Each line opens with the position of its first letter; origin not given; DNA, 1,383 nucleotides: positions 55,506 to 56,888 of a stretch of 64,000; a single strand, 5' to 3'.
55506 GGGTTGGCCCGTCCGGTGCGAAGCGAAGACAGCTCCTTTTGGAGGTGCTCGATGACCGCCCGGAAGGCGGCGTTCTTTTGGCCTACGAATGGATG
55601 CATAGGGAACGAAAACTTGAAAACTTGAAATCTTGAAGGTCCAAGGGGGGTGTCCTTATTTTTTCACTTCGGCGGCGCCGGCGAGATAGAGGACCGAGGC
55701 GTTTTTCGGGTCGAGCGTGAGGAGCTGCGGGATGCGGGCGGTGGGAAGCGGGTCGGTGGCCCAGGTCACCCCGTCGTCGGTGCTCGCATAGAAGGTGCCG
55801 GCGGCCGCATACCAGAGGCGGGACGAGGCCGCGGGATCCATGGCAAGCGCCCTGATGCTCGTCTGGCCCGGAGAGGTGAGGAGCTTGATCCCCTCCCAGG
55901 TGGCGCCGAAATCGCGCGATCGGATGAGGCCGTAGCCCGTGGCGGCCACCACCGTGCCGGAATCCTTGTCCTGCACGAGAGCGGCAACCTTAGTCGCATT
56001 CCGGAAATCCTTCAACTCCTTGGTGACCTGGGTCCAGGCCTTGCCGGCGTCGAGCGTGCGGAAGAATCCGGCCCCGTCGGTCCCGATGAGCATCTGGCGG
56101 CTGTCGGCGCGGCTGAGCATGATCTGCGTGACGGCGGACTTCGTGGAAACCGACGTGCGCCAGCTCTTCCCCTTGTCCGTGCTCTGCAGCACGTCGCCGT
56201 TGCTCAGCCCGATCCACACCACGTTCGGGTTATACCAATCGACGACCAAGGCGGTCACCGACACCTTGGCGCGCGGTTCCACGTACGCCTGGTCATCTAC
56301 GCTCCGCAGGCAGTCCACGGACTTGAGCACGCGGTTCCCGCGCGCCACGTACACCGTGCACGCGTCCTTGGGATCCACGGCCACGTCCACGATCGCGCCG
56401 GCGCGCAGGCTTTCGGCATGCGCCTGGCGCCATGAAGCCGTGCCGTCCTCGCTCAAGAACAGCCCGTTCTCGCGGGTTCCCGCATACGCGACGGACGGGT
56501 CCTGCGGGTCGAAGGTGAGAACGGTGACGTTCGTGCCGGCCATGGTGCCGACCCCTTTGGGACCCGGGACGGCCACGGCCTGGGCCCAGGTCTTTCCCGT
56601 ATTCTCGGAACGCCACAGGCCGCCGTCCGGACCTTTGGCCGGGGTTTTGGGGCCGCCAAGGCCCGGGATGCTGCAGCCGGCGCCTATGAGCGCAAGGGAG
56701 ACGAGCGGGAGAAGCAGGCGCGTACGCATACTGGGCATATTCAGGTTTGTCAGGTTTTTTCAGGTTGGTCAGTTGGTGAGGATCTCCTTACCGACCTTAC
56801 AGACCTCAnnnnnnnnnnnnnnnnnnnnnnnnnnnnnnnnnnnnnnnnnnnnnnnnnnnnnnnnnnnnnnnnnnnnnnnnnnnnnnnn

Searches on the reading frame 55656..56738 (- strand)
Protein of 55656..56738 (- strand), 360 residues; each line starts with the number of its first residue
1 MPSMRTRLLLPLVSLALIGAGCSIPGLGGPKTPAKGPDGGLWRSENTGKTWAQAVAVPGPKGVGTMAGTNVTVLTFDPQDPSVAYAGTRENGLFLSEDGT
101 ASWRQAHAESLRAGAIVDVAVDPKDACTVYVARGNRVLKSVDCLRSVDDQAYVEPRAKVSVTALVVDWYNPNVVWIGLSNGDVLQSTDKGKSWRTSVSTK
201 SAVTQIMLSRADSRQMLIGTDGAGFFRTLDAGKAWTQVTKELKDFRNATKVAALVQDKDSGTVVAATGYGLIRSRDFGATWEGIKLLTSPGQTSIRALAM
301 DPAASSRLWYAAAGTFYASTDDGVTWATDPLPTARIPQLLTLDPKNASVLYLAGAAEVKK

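Call 8: search_protein_families(library=pfam, proteins=[window:55656-56738:-], max_evalue=0.1)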
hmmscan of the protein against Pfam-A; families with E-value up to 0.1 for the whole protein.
window:55656-56738:- (360 aa): 5 families
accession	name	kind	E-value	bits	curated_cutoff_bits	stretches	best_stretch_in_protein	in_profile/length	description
PF15902.12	Sortilin-Vps10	-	4.8e-21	75.5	33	3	182-246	2-68/446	Sortilin, neurotensin receptor 3,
PF14870.12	PSII_BNR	-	1.1e-12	48.2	27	2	17-222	103-297/303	Photosynthesis system II assembly factor YCF48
PF15899.11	BNR_6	-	1.3e-05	25.2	27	0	41-53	1-13/14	BNR-Asp box repeat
PF02012.26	BNR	-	7.8e-05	22.5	27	0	317-327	1-11/12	BNR/Asp-box repeat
PF12158.14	DUF3592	-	0.0096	17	25.3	0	98-134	46-82/84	Domain of unknown function (DUF3592)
